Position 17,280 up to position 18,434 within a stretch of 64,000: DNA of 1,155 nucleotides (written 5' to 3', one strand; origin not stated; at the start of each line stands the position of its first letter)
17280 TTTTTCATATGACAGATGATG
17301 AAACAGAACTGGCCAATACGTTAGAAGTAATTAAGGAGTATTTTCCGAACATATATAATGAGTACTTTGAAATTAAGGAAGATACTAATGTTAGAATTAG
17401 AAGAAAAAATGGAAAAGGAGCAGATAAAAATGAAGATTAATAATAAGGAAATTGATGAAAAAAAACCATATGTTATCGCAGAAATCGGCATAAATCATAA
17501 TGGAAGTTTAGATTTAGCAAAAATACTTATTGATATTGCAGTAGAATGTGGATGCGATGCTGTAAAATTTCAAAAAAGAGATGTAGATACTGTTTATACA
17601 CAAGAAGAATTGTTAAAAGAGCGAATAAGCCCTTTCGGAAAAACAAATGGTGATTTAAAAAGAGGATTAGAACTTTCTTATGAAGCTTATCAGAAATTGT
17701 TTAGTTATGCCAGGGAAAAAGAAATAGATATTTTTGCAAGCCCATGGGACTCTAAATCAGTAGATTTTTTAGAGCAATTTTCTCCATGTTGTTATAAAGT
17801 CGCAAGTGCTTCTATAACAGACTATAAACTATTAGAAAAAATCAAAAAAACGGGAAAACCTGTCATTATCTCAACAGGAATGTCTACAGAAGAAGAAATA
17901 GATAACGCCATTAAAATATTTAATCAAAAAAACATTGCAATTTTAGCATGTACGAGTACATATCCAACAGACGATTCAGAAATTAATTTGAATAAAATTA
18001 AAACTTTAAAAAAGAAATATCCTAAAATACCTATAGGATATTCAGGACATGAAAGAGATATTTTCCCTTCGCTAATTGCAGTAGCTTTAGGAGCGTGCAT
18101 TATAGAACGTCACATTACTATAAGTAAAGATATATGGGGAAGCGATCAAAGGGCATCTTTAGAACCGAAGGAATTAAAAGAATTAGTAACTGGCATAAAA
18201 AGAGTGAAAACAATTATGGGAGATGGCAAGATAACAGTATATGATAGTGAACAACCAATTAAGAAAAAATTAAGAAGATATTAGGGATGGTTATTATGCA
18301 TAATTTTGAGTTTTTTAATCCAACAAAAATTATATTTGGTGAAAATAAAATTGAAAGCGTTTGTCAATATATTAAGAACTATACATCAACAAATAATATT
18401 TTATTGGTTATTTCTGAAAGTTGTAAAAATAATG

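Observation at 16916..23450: Orphan operon for an uncharacterised 3-deoxy-ulosonic-acid-type sugar pathway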

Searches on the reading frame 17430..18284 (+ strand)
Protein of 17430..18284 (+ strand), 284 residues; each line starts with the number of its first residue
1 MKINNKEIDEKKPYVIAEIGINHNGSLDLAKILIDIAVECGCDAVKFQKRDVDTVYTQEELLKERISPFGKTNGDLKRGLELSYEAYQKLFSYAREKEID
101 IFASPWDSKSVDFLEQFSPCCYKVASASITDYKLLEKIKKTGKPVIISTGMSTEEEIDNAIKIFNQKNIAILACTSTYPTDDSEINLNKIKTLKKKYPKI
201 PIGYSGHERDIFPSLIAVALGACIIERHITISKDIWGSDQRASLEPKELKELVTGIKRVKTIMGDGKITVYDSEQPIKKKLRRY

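Call 5: search_protein_families(library=pfam, proteins=[window:17430-18284:+], max_evalue=0.01)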
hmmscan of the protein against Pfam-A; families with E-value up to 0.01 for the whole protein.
window:17430-18284:+ (284 aa): 1 family
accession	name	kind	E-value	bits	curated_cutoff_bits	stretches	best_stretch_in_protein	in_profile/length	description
PF03102.20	NeuB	-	3.2e-80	269.5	22.1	1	33-267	1-240/241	NeuB family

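Call 6: search_protein_families(library=ncbifam, proteins=[window:17430-18284:+], max_evalue=0.01)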
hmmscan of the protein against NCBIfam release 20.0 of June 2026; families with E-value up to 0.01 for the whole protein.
window:17430-18284:+ (284 aa): 4 families
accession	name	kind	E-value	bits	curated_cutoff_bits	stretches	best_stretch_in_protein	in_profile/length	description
TIGR03569.1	NeuB_NnaB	equivalog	4.2e-80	269.3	399.65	1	14-282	2-277/329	N-acetylneuraminate synthase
TIGR03586.1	PseI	equivalog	3.6e-70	236.7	340.25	1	12-278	1-272/327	pseudaminic acid synthase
NF006421.0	PRK08673.1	subfamily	2.5e-05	23.6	335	1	94-264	154-334/338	3-deoxy-7-phosphoheptulonate synthase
TIGR01361.1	DAHP_synth_Bsub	equivalog_domain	0.00029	20.3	267.75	1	96-256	87-257/260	3-deoxy-7-phosphoheptulonate synthase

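Call 19: search_solved_structures(query=window:17430-18284:+, max_evalue=0.001, show_alignments=2)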
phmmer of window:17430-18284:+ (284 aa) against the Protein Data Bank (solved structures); distinct sequences matched with E-value up to 0.001: 8.
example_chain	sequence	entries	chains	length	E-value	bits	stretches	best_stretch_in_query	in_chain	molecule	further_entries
6ncs_A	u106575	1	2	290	1.3e-44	155.7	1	8-276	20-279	N-acetylneuraminic acid (Sialic acid) synthetase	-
8h2c_A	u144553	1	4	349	2.4e-43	151.5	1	3-271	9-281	Pseudaminic acid synthase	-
1vli_A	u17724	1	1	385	4.9e-43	150.5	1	3-266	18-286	Spore coat polysaccharide biosynthesis protein spsE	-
1xuu_A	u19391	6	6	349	4.4e-37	131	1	2-278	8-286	polysialic acid capsule biosynthesis protein SiaC | N-acetylneuraminate synthase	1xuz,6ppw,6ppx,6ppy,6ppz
4ipi_A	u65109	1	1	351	4.5e-37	131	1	2-278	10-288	Polysialic acid capsule biosynthesis protein SiaC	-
4ipj_A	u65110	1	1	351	4.5e-37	131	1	2-278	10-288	Polysialic acid capsule biosynthesis protein SiaC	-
2wqp_A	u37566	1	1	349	4.8e-36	127.6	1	2-278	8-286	POLYSIALIC ACID CAPSULE BIOSYNTHESIS PROTEIN SIAC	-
3g8r_A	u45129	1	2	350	1.2e-33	119.7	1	11-283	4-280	Probable spore coat polysaccharide biosynthesis protein E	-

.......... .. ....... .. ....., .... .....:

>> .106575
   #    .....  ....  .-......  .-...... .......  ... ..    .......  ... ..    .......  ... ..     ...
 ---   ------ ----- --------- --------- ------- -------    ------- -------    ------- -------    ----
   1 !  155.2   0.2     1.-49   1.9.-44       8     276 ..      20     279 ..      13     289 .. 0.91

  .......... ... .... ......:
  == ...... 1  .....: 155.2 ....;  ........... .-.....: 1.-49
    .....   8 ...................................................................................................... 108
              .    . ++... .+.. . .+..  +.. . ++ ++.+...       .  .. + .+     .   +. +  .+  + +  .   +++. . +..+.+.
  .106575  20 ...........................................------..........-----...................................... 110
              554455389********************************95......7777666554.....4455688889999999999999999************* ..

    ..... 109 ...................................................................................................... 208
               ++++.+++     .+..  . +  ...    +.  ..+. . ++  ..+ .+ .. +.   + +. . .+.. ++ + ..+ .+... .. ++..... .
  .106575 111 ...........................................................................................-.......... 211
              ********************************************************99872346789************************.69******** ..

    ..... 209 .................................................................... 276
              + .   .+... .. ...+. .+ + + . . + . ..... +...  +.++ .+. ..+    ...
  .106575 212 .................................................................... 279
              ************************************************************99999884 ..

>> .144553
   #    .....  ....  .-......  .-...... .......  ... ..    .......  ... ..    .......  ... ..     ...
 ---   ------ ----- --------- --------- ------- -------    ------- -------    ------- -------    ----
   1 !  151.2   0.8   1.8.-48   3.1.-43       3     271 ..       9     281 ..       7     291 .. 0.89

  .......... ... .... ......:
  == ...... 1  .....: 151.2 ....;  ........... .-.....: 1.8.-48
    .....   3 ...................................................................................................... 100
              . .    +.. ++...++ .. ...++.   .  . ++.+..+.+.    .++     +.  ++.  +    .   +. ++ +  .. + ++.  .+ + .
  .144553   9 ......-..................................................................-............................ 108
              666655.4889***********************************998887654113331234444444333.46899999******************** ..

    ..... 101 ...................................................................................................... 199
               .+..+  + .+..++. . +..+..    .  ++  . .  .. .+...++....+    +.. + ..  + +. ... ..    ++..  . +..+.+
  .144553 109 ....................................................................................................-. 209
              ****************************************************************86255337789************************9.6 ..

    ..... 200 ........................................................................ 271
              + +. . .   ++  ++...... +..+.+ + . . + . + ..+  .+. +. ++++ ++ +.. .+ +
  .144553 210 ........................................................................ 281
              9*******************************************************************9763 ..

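Call 36: search_protein_families(library=padloc, proteins=[window:17430-18284:+], max_evalue=0.001)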
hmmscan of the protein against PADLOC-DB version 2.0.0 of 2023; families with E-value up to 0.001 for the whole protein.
window:17430-18284:+ (284 aa): 0 families

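Call 56: search_solved_structures(query=window:17430-18284:+, max_evalue=1e-30, show_alignments=4)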
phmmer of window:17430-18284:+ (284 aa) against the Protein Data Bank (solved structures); distinct sequences matched with E-value up to 1e-30: 8.
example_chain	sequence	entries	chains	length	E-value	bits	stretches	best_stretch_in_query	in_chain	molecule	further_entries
6ncs_A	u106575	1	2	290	1.3e-44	155.7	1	8-276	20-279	N-acetylneuraminic acid (Sialic acid) synthetase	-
8h2c_A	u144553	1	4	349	2.4e-43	151.5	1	3-271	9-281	Pseudaminic acid synthase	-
1vli_A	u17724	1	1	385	4.9e-43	150.5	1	3-266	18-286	Spore coat polysaccharide biosynthesis protein spsE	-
1xuu_A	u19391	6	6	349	4.4e-37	131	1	2-278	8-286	polysialic acid capsule biosynthesis protein SiaC | N-acetylneuraminate synthase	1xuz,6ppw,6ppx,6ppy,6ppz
4ipi_A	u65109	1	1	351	4.5e-37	131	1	2-278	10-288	Polysialic acid capsule biosynthesis protein SiaC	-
4ipj_A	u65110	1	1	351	4.5e-37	131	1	2-278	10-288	Polysialic acid capsule biosynthesis protein SiaC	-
2wqp_A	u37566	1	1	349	4.8e-36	127.6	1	2-278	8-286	POLYSIALIC ACID CAPSULE BIOSYNTHESIS PROTEIN SIAC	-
3g8r_A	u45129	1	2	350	1.2e-33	119.7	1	11-283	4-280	Probable spore coat polysaccharide biosynthesis protein E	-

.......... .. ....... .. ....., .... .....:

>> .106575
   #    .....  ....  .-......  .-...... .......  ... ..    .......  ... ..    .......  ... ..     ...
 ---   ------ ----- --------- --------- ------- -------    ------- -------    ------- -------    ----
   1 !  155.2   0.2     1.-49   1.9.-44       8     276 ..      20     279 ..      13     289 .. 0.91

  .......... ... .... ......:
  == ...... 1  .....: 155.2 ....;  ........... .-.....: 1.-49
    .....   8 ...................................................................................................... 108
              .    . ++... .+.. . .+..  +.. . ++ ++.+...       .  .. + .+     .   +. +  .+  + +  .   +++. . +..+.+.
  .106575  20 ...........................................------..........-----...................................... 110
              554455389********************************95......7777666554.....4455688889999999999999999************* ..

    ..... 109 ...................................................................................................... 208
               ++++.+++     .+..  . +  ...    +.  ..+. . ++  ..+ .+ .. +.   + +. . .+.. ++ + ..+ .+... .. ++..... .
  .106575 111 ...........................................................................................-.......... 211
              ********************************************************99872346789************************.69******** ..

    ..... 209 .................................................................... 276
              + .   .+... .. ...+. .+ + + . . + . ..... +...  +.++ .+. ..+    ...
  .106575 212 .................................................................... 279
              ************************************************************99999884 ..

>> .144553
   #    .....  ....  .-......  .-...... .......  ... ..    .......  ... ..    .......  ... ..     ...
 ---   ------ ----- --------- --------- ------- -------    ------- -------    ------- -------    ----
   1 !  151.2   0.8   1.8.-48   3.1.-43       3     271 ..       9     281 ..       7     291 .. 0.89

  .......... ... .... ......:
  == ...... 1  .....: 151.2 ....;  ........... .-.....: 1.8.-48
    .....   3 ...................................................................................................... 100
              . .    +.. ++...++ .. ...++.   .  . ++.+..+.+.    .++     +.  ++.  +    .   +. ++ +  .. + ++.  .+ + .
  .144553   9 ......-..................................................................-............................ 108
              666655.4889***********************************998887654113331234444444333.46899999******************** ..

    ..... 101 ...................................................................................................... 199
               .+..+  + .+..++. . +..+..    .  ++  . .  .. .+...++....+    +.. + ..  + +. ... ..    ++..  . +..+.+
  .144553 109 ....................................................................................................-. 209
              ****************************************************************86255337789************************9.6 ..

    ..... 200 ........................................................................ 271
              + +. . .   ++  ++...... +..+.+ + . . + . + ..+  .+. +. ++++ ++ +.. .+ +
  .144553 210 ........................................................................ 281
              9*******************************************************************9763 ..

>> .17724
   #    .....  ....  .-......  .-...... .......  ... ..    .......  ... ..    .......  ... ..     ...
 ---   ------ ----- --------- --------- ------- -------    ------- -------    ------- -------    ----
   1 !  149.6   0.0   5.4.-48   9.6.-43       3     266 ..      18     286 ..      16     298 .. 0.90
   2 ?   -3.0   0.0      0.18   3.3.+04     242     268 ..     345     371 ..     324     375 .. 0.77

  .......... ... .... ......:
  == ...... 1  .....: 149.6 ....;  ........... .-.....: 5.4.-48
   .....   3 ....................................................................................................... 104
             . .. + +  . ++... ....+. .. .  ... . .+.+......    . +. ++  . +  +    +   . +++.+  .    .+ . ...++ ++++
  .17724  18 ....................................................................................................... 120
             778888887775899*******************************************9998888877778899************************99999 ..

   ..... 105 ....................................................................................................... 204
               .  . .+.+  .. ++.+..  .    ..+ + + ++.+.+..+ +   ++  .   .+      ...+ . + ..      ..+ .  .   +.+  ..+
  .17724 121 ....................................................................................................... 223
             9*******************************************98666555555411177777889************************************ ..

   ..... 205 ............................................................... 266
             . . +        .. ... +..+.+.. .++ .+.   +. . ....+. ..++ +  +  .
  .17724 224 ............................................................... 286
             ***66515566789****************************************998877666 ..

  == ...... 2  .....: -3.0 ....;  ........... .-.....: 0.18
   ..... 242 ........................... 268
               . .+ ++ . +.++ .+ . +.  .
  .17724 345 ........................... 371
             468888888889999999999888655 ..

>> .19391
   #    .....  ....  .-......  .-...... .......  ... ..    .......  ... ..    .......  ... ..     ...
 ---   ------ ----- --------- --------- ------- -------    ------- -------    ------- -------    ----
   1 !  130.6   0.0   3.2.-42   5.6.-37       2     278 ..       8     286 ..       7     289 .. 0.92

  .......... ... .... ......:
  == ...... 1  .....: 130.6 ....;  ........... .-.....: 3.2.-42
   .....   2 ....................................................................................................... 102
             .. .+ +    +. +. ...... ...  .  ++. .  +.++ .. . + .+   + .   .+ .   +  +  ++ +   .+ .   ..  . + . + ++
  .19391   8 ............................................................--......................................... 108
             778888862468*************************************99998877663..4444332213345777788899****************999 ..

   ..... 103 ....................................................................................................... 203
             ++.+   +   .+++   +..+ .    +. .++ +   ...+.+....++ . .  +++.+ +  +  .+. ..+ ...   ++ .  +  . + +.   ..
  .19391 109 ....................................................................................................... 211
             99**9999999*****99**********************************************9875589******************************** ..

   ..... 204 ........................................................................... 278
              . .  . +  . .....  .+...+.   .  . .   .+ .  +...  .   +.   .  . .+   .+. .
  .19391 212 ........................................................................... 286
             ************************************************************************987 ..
